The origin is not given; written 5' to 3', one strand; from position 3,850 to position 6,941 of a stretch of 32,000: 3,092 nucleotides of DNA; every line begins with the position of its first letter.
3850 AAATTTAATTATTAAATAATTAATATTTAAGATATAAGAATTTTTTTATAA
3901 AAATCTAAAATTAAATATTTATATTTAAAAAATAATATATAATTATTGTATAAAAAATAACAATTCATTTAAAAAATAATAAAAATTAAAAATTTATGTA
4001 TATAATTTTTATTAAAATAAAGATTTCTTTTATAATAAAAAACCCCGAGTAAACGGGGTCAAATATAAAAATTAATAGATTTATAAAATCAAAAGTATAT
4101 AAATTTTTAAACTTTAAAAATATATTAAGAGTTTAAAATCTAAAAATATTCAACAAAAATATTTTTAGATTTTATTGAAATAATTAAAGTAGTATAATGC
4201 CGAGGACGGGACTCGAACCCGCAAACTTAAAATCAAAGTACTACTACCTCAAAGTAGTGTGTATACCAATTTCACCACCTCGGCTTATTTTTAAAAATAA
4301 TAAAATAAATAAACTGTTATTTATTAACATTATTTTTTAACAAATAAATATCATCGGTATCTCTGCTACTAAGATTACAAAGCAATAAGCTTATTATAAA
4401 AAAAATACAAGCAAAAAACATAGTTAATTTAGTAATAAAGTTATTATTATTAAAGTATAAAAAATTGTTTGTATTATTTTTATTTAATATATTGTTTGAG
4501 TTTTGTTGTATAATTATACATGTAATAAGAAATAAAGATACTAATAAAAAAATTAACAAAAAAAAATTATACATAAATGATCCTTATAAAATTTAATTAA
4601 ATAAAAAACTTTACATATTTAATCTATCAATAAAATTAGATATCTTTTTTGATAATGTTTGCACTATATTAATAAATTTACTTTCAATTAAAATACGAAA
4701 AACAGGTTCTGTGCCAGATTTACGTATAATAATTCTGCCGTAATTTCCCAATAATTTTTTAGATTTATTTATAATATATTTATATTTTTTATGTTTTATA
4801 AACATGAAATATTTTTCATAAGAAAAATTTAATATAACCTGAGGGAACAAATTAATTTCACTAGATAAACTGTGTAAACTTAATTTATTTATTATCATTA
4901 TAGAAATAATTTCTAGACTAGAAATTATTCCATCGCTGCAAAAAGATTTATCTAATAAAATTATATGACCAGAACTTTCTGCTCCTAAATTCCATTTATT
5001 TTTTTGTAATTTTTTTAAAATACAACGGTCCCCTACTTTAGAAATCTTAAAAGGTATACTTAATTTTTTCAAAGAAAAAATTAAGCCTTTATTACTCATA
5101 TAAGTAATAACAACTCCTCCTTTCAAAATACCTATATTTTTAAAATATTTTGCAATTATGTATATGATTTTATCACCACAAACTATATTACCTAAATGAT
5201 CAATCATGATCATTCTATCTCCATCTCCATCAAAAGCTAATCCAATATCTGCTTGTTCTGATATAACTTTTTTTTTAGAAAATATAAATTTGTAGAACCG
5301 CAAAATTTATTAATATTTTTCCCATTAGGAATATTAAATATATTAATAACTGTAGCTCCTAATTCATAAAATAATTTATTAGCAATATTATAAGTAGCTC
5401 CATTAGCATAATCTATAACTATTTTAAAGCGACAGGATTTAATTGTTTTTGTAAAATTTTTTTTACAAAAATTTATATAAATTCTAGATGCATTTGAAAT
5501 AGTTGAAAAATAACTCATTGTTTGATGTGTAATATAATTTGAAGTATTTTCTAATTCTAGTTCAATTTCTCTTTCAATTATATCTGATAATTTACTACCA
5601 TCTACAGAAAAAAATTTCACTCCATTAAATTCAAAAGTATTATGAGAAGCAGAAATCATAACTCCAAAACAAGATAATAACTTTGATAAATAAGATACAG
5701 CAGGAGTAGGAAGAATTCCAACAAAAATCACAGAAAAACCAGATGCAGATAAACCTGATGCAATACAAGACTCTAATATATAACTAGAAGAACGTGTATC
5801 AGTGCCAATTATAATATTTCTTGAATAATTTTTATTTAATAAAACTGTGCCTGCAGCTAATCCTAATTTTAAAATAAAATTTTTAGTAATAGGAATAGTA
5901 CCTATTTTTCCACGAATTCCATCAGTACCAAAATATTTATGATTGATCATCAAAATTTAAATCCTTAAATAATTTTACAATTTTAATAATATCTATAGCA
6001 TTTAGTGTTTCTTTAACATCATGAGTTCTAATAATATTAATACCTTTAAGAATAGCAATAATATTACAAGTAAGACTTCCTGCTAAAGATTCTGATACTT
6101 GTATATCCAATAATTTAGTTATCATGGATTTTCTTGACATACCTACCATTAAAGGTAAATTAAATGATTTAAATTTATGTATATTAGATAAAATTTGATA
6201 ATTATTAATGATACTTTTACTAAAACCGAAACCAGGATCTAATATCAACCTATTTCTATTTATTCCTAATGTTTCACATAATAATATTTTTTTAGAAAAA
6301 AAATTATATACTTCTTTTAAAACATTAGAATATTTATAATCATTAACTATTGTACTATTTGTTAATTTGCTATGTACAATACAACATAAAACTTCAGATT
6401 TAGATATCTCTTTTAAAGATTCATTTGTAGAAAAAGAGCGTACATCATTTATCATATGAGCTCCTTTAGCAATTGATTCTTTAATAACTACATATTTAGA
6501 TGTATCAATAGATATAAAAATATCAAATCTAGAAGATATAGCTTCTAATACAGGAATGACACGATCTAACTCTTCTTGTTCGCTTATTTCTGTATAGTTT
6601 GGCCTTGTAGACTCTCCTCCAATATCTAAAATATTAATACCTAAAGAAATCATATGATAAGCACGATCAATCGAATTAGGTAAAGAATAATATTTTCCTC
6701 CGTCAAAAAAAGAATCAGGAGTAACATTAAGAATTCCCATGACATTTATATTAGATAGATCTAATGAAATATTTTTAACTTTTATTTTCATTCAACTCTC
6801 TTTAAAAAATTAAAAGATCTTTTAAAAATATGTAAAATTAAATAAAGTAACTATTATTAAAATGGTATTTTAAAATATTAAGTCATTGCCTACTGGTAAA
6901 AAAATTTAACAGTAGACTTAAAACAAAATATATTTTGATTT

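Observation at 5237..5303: glmM is split by a frameshift inside an A9 run although both halves are fully conserved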

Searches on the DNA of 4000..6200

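Call 54: search_rna_families(source=window, start=4000, end=6200, threshold=evalue, max_evalue=1)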
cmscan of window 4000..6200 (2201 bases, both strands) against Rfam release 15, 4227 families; matches with E-value up to 1: 2.
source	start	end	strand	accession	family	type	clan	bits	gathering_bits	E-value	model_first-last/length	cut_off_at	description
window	4198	4284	-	RF00005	tRNA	Gene; tRNA;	CL00001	53.1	29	4.9e-10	1-71/71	no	tRNA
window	4008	4063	-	RF02350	psRNA6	Gene; sRNA;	-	20.8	60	0.0035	1-333/333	no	Nitrosomonas sRNA psRNA6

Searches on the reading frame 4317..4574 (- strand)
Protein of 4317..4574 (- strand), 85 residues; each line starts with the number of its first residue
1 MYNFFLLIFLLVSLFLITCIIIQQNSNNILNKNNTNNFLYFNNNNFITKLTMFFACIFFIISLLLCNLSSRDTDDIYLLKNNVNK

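Call 38: search_protein_families(library=ncbifam, proteins=[window:4317-4574:-], max_evalue=0.00001)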
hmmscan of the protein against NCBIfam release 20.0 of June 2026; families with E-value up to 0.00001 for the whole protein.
window:4317-4574:- (85 aa): 1 family
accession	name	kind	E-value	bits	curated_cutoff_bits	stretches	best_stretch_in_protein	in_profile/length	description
TIGR00810.1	secG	equivalog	3.3e-08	33.5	30.85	1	2-69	1-73/73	preprotein translocase subunit SecG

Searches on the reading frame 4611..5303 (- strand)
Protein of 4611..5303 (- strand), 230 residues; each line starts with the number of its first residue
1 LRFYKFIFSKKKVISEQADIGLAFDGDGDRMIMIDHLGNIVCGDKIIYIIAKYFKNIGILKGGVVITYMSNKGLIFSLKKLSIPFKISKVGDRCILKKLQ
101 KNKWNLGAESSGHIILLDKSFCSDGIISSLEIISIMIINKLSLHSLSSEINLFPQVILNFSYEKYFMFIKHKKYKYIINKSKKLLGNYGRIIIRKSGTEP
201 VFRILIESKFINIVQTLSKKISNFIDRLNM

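Call 3: search_protein_families(library=pfam, proteins=[window:4611-5303:-])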
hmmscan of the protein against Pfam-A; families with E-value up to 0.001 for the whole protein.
window:4611-5303:- (230 aa): 3 families
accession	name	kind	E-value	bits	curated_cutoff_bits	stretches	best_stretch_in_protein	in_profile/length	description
PF02880.22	PGM_PMM_III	-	2.9e-24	85.8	20.7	1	43-148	2-109/115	Phosphoglucomutase/phosphomannomutase, alpha/beta/alpha domain III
PF02879.22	PGM_PMM_II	-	3.7e-06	27.9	29.3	1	11-38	76-103/103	Phosphoglucomutase/phosphomannomutase, alpha/beta/alpha domain II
PF00408.26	PGM_PMM_IV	-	1.5e-05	25.4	23.1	1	178-208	22-52/68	Phosphoglucomutase/phosphomannomutase, C-terminal domain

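Call 11: find_encoding_contigs(protein=window:4611-5303:-, flank=4000, max_places=8)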
Protein window:4611-5303:- (230 aa): 1 contig read that carries it; 1 place shown.
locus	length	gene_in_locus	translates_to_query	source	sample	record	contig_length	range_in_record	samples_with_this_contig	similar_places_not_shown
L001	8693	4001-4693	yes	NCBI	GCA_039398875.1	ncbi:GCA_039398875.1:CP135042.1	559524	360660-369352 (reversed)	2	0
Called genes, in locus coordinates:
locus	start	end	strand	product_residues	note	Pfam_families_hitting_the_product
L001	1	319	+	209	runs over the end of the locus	PF01728:FtsJ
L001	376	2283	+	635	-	PF06480:FtsH_ext, PF06068:TIP49 (weak), PF00004:AAA, PF07728:AAA_5 (weak), PF17862:AAA_lid_3, PF01434:Peptidase_M41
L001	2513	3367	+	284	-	PF00809:Pterin_bind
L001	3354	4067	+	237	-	PF02878:PGM_PMM_I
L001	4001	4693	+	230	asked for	PF02879:PGM_PMM_II (weak), PF02880:PGM_PMM_III, PF00408:PGM_PMM_IV (weak)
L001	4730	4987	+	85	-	-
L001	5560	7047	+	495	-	PF08529:NusA_N, PF13184:KH_NusA_1st, PF26594:KH_NusA_2nd, PF14520:HHH_5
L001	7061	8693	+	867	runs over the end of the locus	PF04760:IF2_N (weak), PF08364:IF2_assoc, PF04760:IF2_N, PF00009:GTP_EFTU, PF00025:Arf (weak), PF01926:MMR_HSR1, PF22042:EF-G_D2, PF11987:IF-2, +1 more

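Call 12: find_encoding_contigs(protein=window:4611-5213:-, flank=4000, max_places=8)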
Protein window:4611-5213:- (200 aa): 1 contig read that carries it; 1 place shown.
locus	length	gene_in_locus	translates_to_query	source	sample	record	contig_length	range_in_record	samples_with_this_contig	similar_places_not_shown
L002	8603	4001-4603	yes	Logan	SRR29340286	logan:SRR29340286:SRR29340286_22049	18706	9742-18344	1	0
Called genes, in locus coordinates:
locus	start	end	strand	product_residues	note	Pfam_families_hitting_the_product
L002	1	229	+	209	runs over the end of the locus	PF01728:FtsJ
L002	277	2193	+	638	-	PF06480:FtsH_ext, PF06068:TIP49 (weak), PF00004:AAA, PF07728:AAA_5 (weak), PF17862:AAA_lid_3, PF01434:Peptidase_M41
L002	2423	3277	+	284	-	PF00809:Pterin_bind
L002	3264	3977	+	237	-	PF02878:PGM_PMM_I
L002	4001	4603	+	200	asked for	PF02880:PGM_PMM_III, PF00408:PGM_PMM_IV (weak)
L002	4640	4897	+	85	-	-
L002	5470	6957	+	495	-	PF08529:NusA_N, PF13184:KH_NusA_1st, PF26594:KH_NusA_2nd, PF14520:HHH_5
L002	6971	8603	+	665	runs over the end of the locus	?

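Call 38: search_protein_families(library=ncbifam, proteins=[P0129], max_evalue=0.00001)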
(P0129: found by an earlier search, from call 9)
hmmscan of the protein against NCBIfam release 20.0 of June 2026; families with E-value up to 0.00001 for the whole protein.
P0129 (446 aa): 6 families
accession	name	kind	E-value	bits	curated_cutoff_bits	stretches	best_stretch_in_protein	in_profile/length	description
TIGR01455.1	glmM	equivalog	2e-138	461.8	447.55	1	7-442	1-441/442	phosphoglucosamine mutase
TIGR03990.1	Arch_GlmM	equivalog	2.7e-79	267.1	439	1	5-439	2-442/444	phosphoglucosamine mutase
NF046027.1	PhglucPhmanMutPgmG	equivalog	3.1e-38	131.6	600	1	12-373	15-369/460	phosphoglucomutase/phosphomannomutase PgmG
NF007088.0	PRK09542.1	equivalog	3e-36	125.4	618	1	11-442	16-454/456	phosphomannomutase/phosphoglucomutase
NF011943.0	PRK15414.1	subfamily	3.1e-23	82.5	801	1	7-426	7-438/456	phosphomannomutase CpsG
NF005737.0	PRK07564.1-1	equivalog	3.6e-08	32.5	378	1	31-265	38-301/543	alpha-D-glucose phosphate-specific phosphoglucomutase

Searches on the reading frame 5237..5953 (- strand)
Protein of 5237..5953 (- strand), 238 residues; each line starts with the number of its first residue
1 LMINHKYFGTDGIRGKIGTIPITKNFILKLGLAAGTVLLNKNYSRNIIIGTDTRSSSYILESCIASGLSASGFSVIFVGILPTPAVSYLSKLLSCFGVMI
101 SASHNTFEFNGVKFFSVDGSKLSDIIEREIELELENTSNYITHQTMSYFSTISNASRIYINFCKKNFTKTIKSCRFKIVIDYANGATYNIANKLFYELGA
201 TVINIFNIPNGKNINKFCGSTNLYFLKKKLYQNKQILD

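Call 3: search_protein_families(library=pfam, proteins=[window:5237-5953:-])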
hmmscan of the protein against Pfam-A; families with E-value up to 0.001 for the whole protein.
window:5237-5953:- (238 aa): 2 families
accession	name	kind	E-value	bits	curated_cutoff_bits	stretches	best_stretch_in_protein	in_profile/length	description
PF02878.22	PGM_PMM_I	-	2e-37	128.4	22.5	1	6-139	2-136/138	Phosphoglucomutase/phosphomannomutase, alpha/beta/alpha domain I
PF02879.22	PGM_PMM_II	-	2.3e-05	25.3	29.3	1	159-212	3-57/103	Phosphoglucomutase/phosphomannomutase, alpha/beta/alpha domain II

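Call 38: search_protein_families(library=ncbifam, proteins=[P0129], max_evalue=0.00001)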
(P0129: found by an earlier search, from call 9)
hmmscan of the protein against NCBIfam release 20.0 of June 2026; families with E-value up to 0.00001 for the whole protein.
P0129 (446 aa): 6 families
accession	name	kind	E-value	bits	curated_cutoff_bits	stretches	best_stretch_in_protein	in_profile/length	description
TIGR01455.1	glmM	equivalog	2e-138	461.8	447.55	1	7-442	1-441/442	phosphoglucosamine mutase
TIGR03990.1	Arch_GlmM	equivalog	2.7e-79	267.1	439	1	5-439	2-442/444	phosphoglucosamine mutase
NF046027.1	PhglucPhmanMutPgmG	equivalog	3.1e-38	131.6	600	1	12-373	15-369/460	phosphoglucomutase/phosphomannomutase PgmG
NF007088.0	PRK09542.1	equivalog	3e-36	125.4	618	1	11-442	16-454/456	phosphomannomutase/phosphoglucomutase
NF011943.0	PRK15414.1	subfamily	3.1e-23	82.5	801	1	7-426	7-438/456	phosphomannomutase CpsG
NF005737.0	PRK07564.1-1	equivalog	3.6e-08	32.5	378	1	31-265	38-301/543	alpha-D-glucose phosphate-specific phosphoglucomutase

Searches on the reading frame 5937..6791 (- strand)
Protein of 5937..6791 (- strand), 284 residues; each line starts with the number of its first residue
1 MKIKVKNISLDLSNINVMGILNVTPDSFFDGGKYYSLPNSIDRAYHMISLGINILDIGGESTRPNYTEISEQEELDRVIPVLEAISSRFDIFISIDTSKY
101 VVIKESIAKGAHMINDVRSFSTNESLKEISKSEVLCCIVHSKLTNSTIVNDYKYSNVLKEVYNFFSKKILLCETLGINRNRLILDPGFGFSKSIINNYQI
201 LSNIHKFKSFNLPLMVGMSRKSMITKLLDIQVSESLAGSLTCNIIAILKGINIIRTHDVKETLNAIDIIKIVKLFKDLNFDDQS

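Call 8: find_encoding_contigs(protein=window:5937-6791:-, flank=3000, max_places=6)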
Protein window:5937-6791:- (284 aa): no gene with exactly this product is on record in the collection.

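Call 9: list_cluster_members(proteins=[window:5940-6791:-, window:5240-5953:-, window:5240-5950:-, window:4614-5303:-, window:4614-5213:-])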
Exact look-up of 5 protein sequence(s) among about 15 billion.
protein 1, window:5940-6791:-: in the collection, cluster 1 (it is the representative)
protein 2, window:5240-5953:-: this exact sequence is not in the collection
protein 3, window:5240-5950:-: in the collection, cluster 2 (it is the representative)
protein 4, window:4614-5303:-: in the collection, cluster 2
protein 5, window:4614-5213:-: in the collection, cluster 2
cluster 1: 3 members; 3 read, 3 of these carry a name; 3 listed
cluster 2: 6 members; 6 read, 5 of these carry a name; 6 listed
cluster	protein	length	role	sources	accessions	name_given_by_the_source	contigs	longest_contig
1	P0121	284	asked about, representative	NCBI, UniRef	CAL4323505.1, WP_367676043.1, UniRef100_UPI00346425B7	Dihydropteroate synthase [Buchnera aphidicola (Neophyllaphis podocarpi)] | dihydropteroate synthase n=1 Tax=Buchnera aphidicola TaxID=9 RepID=UPI00346425B7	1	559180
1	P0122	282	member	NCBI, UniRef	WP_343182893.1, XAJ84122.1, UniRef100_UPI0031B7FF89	dihydropteroate synthase [Buchnera aphidicola (Neophyllaphis podocarpi)] | dihydropteroate synthase n=1 Tax=Buchnera aphidicola TaxID=9 RepID=UPI0031B7FF89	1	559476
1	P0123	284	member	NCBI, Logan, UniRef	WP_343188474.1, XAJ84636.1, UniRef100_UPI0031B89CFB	dihydropteroate synthase [Buchnera aphidicola (Neophyllaphis varicolor)] | dihydropteroate synthase n=1 Tax=Buchnera aphidicola TaxID=9 RepID=UPI0031B89CFB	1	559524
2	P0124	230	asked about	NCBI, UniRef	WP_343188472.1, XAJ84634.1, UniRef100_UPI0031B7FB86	hypothetical protein RJV68_01680 [Buchnera aphidicola (Neophyllaphis varicolor)] | hypothetical protein n=1 Tax=Buchnera aphidicola TaxID=9 RepID=UPI0031B7FB86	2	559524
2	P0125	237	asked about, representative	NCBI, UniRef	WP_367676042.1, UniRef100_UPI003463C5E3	hypothetical protein [Buchnera aphidicola] | hypothetical protein n=1 Tax=Buchnera aphidicola TaxID=9 RepID=UPI003463C5E3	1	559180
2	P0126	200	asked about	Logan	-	-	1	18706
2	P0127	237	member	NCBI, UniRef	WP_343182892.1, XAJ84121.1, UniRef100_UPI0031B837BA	hypothetical protein RJV41_01695 [Buchnera aphidicola (Neophyllaphis podocarpi)] | hypothetical protein n=1 Tax=Buchnera aphidicola TaxID=9 RepID=UPI0031B837BA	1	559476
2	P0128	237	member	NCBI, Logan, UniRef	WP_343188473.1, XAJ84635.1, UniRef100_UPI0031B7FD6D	hypothetical protein RJV68_01685 [Buchnera aphidicola (Neophyllaphis varicolor)] | hypothetical protein n=1 Tax=Buchnera aphidicola TaxID=9 RepID=UPI0031B7FD6D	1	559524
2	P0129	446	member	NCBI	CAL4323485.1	Phosphoglucosamine mutase [Buchnera aphidicola (Neophyllaphis podocarpi)]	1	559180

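Call 14: find_encoding_contigs(protein=P0127, flank=4000, max_places=4)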
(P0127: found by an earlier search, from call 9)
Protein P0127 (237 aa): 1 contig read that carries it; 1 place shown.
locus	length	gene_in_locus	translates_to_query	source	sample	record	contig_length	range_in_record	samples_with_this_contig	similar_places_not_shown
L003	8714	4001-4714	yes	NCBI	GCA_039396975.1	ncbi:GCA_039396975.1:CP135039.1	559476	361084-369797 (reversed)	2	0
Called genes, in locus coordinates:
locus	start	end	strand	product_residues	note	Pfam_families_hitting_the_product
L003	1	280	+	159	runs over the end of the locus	PF03449:GreA_GreB_N, PF01272:GreA_GreB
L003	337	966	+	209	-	PF01728:FtsJ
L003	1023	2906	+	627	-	PF06480:FtsH_ext, PF06068:TIP49 (weak), PF00004:AAA, PF07728:AAA_5 (weak), PF17862:AAA_lid_3, PF01434:Peptidase_M41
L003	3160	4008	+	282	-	PF00809:Pterin_bind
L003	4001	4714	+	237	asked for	PF02878:PGM_PMM_I, PF02879:PGM_PMM_II (faint)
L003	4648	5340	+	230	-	PF02879:PGM_PMM_II (weak), PF02880:PGM_PMM_III, PF00408:PGM_PMM_IV (weak)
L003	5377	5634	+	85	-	-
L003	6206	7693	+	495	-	PF08529:NusA_N, PF13184:KH_NusA_1st, PF26594:KH_NusA_2nd, PF14520:HHH_5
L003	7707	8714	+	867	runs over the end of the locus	PF04760:IF2_N (weak), PF08364:IF2_assoc, PF04760:IF2_N, PF00009:GTP_EFTU, PF00025:Arf (weak), PF01926:MMR_HSR1, PF22042:EF-G_D2, PF11987:IF-2, +1 more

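Call 38: search_protein_families(library=ncbifam, proteins=[P0129], max_evalue=0.00001)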
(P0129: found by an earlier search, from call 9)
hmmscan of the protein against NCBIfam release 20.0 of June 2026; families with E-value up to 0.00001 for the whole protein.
P0129 (446 aa): 6 families
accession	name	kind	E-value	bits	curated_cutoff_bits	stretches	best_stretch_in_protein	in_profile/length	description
TIGR01455.1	glmM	equivalog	2e-138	461.8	447.55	1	7-442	1-441/442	phosphoglucosamine mutase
TIGR03990.1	Arch_GlmM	equivalog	2.7e-79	267.1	439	1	5-439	2-442/444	phosphoglucosamine mutase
NF046027.1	PhglucPhmanMutPgmG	equivalog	3.1e-38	131.6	600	1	12-373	15-369/460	phosphoglucomutase/phosphomannomutase PgmG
NF007088.0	PRK09542.1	equivalog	3e-36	125.4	618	1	11-442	16-454/456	phosphomannomutase/phosphoglucomutase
NF011943.0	PRK15414.1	subfamily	3.1e-23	82.5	801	1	7-426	7-438/456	phosphomannomutase CpsG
NF005737.0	PRK07564.1-1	equivalog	3.6e-08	32.5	378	1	31-265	38-301/543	alpha-D-glucose phosphate-specific phosphoglucomutase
